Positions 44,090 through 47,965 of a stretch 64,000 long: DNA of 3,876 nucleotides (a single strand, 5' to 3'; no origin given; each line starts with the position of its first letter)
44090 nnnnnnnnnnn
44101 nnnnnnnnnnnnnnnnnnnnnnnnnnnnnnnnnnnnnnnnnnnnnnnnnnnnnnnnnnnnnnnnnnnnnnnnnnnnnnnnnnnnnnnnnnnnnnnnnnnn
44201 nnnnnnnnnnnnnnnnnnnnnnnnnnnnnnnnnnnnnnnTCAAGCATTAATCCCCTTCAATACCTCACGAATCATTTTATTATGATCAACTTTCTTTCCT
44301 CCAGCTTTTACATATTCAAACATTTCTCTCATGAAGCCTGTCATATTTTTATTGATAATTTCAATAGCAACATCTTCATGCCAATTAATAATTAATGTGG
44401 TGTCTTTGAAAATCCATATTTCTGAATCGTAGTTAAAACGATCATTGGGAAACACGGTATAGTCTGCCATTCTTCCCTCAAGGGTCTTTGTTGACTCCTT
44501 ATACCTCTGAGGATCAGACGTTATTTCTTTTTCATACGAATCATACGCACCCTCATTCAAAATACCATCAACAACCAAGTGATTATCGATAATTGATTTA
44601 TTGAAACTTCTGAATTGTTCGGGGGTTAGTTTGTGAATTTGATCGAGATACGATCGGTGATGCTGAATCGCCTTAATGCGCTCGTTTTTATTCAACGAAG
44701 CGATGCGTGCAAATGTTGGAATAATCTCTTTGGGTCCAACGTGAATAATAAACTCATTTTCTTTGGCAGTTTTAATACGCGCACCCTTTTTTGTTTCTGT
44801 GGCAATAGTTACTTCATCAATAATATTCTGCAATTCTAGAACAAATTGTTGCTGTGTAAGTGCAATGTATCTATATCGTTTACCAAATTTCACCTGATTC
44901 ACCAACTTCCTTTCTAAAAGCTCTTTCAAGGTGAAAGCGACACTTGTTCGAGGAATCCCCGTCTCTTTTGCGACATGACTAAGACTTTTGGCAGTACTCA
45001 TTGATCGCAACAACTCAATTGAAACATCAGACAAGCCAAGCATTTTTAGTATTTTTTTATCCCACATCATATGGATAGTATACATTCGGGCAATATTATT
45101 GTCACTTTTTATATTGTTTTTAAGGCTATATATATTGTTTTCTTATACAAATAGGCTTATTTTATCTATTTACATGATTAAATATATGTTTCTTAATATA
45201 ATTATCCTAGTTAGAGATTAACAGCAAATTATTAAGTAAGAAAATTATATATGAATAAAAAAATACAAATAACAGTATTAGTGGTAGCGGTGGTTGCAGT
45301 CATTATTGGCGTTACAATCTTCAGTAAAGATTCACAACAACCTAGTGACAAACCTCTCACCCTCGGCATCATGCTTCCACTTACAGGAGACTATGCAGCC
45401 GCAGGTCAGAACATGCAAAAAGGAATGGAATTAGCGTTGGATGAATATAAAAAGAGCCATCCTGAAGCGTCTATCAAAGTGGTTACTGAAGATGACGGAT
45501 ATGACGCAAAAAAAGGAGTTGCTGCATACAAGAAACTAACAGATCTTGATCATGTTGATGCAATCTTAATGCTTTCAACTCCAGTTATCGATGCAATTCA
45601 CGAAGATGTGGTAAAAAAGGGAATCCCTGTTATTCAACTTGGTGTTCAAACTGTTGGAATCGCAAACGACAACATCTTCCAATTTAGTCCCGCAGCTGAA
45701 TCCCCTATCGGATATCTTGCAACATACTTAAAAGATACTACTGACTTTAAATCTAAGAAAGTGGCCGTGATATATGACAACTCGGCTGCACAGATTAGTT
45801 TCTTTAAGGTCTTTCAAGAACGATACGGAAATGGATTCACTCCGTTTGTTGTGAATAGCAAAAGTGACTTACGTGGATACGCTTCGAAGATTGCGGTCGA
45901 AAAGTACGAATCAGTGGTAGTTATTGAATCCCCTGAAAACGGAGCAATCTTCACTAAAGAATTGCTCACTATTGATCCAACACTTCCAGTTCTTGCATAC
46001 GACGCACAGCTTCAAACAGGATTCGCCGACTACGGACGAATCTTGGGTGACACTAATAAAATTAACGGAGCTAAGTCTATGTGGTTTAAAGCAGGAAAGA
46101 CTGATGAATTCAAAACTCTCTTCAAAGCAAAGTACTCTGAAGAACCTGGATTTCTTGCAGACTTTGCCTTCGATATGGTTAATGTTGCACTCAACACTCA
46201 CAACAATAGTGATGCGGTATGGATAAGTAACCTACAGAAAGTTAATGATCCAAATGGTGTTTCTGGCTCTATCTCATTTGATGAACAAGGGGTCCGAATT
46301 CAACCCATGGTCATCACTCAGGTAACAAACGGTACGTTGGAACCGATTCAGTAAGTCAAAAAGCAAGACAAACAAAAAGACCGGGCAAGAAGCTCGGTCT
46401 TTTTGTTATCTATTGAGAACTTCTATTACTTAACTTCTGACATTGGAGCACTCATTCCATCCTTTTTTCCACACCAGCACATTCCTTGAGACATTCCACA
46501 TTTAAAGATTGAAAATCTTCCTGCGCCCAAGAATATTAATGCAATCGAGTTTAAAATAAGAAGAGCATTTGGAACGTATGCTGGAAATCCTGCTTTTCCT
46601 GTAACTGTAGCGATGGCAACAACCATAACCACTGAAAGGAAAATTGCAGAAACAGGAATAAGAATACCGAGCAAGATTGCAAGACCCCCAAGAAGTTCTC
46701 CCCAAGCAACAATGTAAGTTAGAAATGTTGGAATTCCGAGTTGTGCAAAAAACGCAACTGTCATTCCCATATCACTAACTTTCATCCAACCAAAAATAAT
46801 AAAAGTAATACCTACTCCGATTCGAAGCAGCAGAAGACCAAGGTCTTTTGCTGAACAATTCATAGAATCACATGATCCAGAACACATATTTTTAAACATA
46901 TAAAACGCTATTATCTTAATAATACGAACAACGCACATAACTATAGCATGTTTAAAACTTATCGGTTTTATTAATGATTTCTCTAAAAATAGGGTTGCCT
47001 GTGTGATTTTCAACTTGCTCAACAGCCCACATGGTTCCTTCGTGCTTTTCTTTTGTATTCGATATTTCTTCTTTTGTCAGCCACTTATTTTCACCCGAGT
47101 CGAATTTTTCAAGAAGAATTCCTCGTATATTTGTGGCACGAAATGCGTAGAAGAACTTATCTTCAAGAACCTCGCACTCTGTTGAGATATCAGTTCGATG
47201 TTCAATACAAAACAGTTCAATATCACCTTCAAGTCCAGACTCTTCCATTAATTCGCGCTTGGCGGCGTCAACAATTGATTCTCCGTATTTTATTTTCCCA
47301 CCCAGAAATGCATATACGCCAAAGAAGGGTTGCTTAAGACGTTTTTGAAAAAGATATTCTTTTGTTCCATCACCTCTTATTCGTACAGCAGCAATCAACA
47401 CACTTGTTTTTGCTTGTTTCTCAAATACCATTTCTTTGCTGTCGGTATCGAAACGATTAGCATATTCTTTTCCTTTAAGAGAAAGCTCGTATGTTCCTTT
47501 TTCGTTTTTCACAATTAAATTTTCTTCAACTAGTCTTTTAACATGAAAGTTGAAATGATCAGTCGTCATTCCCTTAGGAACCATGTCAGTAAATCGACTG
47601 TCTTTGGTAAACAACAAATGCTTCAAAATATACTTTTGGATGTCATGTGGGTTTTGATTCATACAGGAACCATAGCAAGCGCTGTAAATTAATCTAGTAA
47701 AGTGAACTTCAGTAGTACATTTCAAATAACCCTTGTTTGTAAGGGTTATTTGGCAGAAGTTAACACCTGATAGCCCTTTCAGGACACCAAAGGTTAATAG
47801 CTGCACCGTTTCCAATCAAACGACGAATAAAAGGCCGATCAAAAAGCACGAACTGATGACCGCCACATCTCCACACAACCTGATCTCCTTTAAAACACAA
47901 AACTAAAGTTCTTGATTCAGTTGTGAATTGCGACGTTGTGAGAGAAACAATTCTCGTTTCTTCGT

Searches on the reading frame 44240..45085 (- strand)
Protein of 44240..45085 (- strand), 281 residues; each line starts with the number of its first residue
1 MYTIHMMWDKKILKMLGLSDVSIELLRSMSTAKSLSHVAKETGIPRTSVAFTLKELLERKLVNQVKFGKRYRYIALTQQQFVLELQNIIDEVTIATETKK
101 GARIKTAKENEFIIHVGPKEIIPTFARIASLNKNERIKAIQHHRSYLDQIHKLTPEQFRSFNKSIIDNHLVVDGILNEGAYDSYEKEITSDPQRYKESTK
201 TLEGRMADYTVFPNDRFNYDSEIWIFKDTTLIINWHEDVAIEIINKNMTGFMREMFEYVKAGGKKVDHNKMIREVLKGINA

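Call 8: search_protein_families(library=pfam, proteins=[window:44240-45085:-], max_evalue=0.01)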
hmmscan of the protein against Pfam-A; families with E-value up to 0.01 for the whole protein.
window:44240-45085:- (281 aa): 3 families
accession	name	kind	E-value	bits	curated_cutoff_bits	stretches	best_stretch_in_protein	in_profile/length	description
PF03965.22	Penicillinase_R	-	0.00012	22.9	22.6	1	35-83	24-72/115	Penicillinase repressor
PF01978.25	TrmB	-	0.00034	20.8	25.6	1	16-75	4-64/68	Sugar-specific transcriptional regulator TrmB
PF24033.1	DUF7342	-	0.01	16.3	31.6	0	27-96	12-81/150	Family of unknown function (DUF7342)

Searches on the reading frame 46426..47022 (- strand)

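Call 8: search_protein_families(library=pfam, proteins=[window:46426-47022:-], max_evalue=0.01)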
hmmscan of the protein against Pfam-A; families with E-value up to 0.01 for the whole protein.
window:46426-47022:- (198 aa): 2 families
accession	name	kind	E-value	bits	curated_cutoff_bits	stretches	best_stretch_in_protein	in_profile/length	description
PF07681.17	DoxX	-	2.7e-18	66.8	23.6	1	62-141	1-84/85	DoxX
PF13564.11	DoxX_2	-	1.9e-05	25.2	26.3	1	71-157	7-98/103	DoxX-like family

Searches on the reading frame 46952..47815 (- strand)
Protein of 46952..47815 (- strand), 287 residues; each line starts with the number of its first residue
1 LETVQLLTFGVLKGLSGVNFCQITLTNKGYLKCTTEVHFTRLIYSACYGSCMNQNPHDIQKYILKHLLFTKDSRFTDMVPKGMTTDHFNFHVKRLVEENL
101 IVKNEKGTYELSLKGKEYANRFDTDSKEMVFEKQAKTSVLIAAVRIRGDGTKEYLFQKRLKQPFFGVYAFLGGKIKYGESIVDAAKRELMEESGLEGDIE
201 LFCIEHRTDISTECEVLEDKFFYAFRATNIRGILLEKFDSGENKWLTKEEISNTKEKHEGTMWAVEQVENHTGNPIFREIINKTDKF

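Call 8: search_protein_families(library=pfam, proteins=[window:46952-47815:-], max_evalue=0.01)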
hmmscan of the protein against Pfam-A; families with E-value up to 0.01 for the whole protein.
window:46952-47815:- (287 aa): 1 family
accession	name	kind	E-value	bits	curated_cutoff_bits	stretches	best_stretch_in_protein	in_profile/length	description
PF00293.34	NUDIX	-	5e-12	46.4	21.1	1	142-255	7-121/134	NUDIX domain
